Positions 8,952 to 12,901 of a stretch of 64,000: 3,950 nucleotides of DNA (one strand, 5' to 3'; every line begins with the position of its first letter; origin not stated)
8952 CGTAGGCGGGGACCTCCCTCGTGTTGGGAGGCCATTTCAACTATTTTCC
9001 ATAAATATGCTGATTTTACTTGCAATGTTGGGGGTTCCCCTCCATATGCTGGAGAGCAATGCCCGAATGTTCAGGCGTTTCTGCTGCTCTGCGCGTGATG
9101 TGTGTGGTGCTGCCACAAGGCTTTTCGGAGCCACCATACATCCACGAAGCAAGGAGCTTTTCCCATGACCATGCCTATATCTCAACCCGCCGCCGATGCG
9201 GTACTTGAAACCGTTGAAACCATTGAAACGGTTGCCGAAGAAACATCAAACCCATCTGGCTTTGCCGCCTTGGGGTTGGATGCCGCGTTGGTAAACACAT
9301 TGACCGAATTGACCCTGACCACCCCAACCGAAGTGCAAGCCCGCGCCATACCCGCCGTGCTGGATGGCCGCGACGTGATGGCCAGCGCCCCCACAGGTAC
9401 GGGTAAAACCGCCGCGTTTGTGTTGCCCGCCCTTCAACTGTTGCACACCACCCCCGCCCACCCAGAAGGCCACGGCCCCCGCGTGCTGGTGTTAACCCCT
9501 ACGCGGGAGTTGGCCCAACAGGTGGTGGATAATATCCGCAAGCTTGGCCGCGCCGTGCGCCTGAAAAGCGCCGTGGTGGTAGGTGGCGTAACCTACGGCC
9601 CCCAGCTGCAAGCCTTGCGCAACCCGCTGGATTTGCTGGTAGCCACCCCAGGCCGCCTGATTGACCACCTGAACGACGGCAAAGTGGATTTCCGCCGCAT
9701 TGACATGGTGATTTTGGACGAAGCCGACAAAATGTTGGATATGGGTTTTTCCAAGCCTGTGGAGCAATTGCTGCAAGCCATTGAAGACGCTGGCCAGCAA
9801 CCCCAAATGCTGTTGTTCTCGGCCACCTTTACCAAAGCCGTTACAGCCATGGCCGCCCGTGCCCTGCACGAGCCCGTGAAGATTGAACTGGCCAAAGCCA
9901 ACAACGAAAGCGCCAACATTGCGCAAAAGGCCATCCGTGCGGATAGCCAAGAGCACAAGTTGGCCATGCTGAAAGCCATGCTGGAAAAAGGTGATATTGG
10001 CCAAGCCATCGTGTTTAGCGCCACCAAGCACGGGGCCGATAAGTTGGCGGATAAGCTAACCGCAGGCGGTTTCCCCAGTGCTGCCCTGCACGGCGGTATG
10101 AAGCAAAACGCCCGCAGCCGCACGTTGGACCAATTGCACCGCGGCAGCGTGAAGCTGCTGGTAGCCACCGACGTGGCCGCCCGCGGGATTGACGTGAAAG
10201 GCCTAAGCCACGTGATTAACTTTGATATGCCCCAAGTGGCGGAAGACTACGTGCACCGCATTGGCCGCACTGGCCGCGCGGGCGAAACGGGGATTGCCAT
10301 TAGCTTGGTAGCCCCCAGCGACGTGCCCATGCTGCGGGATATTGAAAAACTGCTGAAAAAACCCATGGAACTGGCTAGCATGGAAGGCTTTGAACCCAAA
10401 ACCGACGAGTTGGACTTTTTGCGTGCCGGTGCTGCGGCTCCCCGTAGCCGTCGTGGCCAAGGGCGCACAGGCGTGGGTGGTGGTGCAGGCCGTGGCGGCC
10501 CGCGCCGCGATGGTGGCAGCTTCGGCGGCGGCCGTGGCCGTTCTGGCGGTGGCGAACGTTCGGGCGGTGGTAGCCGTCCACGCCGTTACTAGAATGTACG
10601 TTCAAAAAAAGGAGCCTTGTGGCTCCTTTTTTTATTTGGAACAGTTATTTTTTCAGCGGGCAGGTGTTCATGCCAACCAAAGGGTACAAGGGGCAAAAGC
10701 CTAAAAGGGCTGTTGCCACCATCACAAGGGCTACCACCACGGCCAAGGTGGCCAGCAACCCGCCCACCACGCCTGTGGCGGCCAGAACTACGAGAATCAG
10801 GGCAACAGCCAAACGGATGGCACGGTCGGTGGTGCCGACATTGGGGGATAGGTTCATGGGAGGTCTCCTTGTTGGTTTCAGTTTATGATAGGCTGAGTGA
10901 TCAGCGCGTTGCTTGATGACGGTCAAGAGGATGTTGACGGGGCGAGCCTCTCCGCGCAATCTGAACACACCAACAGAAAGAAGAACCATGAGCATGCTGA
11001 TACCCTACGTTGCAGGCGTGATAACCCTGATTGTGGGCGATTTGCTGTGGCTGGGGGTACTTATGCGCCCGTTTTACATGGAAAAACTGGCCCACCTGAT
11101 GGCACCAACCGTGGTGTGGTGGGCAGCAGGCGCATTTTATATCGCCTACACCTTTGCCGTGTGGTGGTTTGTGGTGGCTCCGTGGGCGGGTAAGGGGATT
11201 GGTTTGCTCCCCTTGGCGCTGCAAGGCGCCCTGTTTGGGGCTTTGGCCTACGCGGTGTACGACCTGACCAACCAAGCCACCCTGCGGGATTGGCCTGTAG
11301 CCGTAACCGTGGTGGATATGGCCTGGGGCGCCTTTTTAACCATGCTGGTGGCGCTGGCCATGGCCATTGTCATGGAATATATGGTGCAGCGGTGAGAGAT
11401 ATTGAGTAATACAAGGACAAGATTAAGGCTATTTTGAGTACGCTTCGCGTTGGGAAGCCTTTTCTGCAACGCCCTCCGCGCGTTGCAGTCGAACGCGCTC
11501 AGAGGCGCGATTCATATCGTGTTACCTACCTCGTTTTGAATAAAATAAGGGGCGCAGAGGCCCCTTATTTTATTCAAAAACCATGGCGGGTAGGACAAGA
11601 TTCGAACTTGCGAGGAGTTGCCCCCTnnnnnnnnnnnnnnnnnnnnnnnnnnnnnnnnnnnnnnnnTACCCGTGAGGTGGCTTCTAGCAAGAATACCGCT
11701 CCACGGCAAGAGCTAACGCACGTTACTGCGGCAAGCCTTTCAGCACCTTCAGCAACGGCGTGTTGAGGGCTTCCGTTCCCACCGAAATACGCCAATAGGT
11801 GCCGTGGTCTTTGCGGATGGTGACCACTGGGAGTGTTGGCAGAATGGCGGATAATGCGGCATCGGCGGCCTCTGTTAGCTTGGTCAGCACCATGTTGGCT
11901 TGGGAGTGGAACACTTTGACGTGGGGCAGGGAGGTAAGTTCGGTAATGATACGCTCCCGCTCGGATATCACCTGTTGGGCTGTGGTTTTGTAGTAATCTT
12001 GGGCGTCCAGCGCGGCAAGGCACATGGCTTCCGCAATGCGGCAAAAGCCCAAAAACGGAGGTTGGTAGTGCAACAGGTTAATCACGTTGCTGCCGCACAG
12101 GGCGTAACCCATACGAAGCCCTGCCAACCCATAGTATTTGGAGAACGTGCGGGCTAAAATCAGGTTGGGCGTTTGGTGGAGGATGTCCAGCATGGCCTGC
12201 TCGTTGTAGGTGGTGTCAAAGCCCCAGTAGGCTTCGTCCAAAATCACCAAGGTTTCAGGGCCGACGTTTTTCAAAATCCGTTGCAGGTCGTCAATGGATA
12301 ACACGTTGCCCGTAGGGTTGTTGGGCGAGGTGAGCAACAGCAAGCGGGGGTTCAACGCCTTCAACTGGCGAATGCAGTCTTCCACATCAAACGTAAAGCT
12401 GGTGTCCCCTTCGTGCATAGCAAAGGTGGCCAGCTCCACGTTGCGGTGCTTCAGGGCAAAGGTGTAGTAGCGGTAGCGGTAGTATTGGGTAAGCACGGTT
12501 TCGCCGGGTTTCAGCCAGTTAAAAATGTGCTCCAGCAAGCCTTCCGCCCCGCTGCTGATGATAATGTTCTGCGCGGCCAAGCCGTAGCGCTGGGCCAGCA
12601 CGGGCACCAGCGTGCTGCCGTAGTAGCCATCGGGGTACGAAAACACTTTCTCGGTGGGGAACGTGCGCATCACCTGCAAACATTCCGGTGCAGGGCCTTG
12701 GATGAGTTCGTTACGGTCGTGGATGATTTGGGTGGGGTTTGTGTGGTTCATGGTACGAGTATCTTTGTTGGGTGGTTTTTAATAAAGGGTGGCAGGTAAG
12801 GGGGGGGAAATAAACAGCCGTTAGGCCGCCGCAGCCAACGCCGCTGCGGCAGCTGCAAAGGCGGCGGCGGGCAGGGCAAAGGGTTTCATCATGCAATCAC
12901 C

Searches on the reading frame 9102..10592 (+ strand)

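Call 53: search_protein_families(library=pfam, proteins=[window:9102-10592:+], max_evalue=0.001)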
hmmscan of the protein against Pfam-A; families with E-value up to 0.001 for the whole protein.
window:9102-10592:+ (496 aa): 3 families
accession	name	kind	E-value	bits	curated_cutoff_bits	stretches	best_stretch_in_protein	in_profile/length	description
PF00270.35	DEAD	-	8.3e-51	172.5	26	1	76-247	1-164/167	DEAD/DEAH box helicase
PF00271.37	Helicase_C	-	8.3e-32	110.2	23.5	1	286-394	2-110/110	Helicase conserved C-terminal domain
PF04851.21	ResIII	-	4.1e-10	40.3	22.5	1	75-244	4-163/164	Type III restriction enzyme, res subunit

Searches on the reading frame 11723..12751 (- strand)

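Call 53: search_protein_families(library=pfam, proteins=[window:11723-12751:-], max_evalue=0.001)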
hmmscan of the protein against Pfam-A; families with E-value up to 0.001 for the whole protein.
window:11723-12751:- (342 aa): 3 families
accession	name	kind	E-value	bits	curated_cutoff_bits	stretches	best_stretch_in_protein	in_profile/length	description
PF00155.27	Aminotran_1_2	-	2.8e-40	139.1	19.7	1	34-335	33-359/361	Aminotransferase class I and II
PF01053.26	Cys_Met_Meta_PP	-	2.3e-05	23.6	27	1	59-175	67-176/381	Cys/Met metabolism PLP-dependent enzyme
PF04864.19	Alliinase_C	-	0.00026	20.4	22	1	131-219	134-208/363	Allinase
